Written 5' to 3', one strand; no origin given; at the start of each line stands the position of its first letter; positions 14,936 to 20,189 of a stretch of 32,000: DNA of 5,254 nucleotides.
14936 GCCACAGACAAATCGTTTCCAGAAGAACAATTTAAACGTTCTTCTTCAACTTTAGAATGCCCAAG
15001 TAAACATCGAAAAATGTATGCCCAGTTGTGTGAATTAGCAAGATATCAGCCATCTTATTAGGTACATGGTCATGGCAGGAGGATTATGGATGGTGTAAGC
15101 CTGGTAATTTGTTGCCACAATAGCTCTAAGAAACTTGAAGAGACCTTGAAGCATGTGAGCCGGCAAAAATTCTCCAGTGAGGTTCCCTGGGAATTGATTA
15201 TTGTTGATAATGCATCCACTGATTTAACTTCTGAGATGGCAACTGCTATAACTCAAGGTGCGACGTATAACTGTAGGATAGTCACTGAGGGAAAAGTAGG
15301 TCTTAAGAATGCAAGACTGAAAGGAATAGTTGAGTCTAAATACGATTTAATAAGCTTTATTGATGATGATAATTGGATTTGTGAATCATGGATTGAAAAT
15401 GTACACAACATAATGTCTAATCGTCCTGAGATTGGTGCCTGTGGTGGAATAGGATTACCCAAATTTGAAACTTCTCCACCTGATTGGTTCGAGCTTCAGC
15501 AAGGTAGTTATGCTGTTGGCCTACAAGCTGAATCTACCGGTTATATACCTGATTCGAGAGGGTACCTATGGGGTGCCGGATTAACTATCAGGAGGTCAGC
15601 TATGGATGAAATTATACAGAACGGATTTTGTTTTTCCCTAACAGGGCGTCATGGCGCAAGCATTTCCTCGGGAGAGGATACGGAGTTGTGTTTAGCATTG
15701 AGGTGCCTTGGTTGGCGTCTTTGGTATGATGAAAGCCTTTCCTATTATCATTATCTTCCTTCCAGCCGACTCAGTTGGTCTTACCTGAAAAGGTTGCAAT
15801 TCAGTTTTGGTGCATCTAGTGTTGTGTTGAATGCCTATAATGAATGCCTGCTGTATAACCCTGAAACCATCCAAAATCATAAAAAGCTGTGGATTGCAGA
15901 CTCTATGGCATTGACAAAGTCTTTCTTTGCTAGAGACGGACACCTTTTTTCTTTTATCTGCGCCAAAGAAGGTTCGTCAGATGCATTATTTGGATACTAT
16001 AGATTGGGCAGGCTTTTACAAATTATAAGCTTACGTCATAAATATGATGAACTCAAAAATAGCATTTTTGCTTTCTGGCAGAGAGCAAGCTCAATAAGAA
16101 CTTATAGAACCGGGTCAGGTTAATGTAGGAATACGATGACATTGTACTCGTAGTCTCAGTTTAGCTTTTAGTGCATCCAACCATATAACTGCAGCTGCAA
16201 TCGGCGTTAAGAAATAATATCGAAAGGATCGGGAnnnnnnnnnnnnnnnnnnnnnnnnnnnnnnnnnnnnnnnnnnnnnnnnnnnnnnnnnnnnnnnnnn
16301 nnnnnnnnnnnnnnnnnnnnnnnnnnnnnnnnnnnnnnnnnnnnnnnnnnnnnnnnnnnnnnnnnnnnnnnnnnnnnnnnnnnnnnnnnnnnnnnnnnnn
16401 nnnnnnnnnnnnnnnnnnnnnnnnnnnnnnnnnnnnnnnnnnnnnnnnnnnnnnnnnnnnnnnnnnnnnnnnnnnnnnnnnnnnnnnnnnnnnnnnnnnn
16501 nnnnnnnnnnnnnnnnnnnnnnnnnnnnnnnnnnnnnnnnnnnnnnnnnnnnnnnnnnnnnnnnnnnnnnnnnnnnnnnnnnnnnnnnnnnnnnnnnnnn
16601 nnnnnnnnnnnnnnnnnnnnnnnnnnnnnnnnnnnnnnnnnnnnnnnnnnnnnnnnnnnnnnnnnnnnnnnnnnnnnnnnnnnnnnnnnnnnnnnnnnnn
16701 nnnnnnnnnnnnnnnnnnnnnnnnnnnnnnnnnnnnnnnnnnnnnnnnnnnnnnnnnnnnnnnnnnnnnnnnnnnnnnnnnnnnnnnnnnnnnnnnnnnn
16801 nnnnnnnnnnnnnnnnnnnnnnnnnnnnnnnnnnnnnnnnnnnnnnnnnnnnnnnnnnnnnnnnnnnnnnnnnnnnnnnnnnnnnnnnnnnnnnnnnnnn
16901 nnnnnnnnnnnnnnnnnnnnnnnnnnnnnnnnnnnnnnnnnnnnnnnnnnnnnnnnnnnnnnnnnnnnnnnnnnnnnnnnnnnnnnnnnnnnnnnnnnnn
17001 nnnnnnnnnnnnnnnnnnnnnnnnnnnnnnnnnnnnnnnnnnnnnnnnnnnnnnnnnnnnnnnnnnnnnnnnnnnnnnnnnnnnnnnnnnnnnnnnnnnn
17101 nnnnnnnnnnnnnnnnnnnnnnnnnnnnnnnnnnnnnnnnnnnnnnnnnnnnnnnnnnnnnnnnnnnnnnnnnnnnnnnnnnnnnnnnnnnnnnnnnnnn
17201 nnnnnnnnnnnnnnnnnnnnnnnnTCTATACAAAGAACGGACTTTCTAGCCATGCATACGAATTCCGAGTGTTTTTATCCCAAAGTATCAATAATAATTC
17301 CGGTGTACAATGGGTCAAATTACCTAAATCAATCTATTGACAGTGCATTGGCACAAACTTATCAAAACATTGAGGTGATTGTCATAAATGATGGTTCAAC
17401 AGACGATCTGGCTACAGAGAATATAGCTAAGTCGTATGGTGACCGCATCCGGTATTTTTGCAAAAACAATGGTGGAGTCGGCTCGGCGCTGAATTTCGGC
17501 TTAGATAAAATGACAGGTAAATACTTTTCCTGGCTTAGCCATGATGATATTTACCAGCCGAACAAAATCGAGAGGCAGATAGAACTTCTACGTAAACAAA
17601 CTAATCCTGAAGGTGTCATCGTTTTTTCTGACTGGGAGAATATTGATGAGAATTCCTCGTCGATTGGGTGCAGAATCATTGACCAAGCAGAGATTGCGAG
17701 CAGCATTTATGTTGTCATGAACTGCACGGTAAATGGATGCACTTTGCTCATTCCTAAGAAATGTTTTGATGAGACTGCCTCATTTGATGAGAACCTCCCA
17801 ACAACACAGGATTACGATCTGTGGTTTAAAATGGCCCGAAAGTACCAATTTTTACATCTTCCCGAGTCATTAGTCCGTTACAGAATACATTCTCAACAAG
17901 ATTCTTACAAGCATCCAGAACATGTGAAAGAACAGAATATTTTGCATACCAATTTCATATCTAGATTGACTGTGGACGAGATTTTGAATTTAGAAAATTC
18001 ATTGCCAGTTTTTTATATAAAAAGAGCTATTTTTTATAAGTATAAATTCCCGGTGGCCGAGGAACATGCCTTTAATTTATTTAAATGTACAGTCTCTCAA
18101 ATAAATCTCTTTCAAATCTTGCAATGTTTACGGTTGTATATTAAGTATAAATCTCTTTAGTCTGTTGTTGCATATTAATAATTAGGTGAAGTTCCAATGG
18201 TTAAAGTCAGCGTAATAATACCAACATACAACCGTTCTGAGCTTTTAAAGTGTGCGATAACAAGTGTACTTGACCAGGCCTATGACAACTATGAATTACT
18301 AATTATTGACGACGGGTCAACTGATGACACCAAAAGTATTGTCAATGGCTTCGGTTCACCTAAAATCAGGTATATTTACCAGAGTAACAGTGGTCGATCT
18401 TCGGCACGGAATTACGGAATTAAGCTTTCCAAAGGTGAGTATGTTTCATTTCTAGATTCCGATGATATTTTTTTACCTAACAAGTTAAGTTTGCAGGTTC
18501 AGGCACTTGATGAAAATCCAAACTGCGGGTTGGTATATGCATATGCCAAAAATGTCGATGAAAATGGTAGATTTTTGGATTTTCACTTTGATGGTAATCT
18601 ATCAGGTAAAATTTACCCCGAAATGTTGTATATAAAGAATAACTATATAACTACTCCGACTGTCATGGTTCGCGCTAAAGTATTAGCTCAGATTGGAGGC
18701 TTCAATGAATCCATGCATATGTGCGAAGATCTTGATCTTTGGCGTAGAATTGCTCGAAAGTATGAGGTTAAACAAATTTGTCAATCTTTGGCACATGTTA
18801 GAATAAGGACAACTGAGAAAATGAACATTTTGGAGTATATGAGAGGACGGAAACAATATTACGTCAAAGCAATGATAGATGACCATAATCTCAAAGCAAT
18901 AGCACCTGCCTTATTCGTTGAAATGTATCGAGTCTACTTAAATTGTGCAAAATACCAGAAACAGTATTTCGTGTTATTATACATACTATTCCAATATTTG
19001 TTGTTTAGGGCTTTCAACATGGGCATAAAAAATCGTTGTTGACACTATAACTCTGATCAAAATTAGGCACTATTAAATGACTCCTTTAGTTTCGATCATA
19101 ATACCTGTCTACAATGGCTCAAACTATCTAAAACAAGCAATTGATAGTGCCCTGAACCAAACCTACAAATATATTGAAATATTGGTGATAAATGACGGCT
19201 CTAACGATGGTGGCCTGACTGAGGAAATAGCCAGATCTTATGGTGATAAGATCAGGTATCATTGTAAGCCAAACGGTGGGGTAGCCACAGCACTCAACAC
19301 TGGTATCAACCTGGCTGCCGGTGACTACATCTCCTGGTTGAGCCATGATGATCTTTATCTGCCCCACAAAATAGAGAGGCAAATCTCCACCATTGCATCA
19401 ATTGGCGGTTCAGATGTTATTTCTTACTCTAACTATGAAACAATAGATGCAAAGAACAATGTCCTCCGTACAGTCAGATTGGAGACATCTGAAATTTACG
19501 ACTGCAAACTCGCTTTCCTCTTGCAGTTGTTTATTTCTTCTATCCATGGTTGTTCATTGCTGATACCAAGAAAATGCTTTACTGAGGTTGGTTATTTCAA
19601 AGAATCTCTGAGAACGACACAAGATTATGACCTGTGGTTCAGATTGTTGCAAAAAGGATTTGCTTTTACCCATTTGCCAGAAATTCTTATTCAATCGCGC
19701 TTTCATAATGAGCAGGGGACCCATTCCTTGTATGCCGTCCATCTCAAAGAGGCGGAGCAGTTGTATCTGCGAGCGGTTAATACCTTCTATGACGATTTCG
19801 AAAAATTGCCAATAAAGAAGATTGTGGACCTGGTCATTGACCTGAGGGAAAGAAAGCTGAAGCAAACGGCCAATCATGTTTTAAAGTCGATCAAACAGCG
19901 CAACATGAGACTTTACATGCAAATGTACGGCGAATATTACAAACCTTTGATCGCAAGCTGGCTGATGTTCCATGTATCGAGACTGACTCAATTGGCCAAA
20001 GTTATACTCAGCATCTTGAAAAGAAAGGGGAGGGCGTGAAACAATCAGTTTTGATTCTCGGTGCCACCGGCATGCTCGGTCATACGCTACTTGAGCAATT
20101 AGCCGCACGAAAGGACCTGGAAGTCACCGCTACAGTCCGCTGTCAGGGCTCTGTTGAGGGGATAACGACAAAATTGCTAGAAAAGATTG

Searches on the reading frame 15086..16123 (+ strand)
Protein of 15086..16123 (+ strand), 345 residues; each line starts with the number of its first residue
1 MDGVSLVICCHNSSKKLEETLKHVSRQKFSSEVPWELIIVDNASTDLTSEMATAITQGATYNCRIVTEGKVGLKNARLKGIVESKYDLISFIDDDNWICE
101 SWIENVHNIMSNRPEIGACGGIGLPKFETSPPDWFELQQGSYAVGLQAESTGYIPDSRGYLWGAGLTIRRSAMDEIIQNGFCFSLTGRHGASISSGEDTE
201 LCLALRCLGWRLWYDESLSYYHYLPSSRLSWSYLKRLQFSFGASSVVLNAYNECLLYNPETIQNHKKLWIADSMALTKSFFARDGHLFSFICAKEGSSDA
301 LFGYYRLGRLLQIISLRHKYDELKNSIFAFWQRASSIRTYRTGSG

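Call 68: search_protein_families(library=pfam, proteins=[window:15086-16123:+], max_evalue=0.00001)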
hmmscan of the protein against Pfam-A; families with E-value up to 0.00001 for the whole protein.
window:15086-16123:+ (345 aa): 3 families
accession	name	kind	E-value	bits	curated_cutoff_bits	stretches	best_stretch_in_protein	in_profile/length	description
PF00535.33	Glycos_transf_2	-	5.6e-22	78.9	23.3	1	5-174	1-165/168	Glycosyl transferase family 2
PF13641.12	Glyco_tranf_2_3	-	1.1e-09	39.1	27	1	4-232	3-219/230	Glycosyltransferase like family 2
PF10111.15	Glyco_tranf_2_2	-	1.3e-07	31.8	27.3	1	5-109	1-105/276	Glycosyltransferase like family 2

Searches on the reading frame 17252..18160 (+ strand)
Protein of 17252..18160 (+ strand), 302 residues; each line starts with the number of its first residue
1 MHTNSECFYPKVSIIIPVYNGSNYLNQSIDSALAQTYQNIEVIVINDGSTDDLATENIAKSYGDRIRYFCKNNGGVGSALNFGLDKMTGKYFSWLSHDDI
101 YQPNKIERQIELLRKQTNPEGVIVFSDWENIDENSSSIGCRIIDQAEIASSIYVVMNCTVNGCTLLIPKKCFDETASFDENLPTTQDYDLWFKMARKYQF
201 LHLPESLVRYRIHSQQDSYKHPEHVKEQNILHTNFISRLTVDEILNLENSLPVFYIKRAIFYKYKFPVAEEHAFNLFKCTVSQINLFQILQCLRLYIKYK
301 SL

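Call 68: search_protein_families(library=pfam, proteins=[window:17252-18160:+], max_evalue=0.00001)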
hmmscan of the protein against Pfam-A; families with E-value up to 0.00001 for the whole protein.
window:17252-18160:+ (302 aa): 3 families
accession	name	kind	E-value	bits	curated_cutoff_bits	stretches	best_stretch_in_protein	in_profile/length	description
PF00535.33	Glycos_transf_2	-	2.1e-29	103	23.3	1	13-116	1-106/168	Glycosyl transferase family 2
PF10111.15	Glyco_tranf_2_2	-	4.4e-18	66.2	27.3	1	13-215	1-220/276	Glycosyltransferase like family 2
PF13641.12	Glyco_tranf_2_3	-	1.1e-12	49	27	1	10-196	1-196/230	Glycosyltransferase like family 2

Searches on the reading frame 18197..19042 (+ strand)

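Call 68: search_protein_families(library=pfam, proteins=[window:18197-19042:+], max_evalue=0.00001)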
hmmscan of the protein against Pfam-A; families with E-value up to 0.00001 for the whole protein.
window:18197-19042:+ (281 aa): 3 families
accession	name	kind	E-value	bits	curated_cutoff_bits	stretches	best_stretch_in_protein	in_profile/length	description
PF00535.33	Glycos_transf_2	-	1.1e-37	130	23.3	1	5-166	1-167/168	Glycosyl transferase family 2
PF10111.15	Glyco_tranf_2_2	-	2.5e-22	80.1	27.3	1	5-191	1-205/276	Glycosyltransferase like family 2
PF13641.12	Glyco_tranf_2_3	-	3.8e-16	60.2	27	1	4-210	3-218/230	Glycosyltransferase like family 2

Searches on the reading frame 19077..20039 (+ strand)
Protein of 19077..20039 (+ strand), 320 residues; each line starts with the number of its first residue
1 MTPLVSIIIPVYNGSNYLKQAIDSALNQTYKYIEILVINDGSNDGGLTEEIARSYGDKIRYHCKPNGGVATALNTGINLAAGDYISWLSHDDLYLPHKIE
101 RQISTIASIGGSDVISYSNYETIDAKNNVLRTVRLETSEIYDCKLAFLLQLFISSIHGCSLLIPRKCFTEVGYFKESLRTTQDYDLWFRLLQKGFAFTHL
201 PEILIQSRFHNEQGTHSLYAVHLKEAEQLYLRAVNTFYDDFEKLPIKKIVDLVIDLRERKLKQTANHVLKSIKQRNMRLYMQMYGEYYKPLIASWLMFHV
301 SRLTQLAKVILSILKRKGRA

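Call 68: search_protein_families(library=pfam, proteins=[window:19077-20039:+], max_evalue=0.00001)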
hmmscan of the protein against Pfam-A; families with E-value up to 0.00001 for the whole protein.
window:19077-20039:+ (320 aa): 3 families
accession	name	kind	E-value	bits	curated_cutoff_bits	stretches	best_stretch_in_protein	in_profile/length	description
PF00535.33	Glycos_transf_2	-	1.2e-27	97.3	23.3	1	6-163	1-159/168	Glycosyl transferase family 2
PF10111.15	Glyco_tranf_2_2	-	8e-18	65.3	27.3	1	6-238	1-250/276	Glycosyltransferase like family 2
PF13641.12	Glyco_tranf_2_3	-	1.6e-11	45.1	27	1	5-210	3-214/230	Glycosyltransferase like family 2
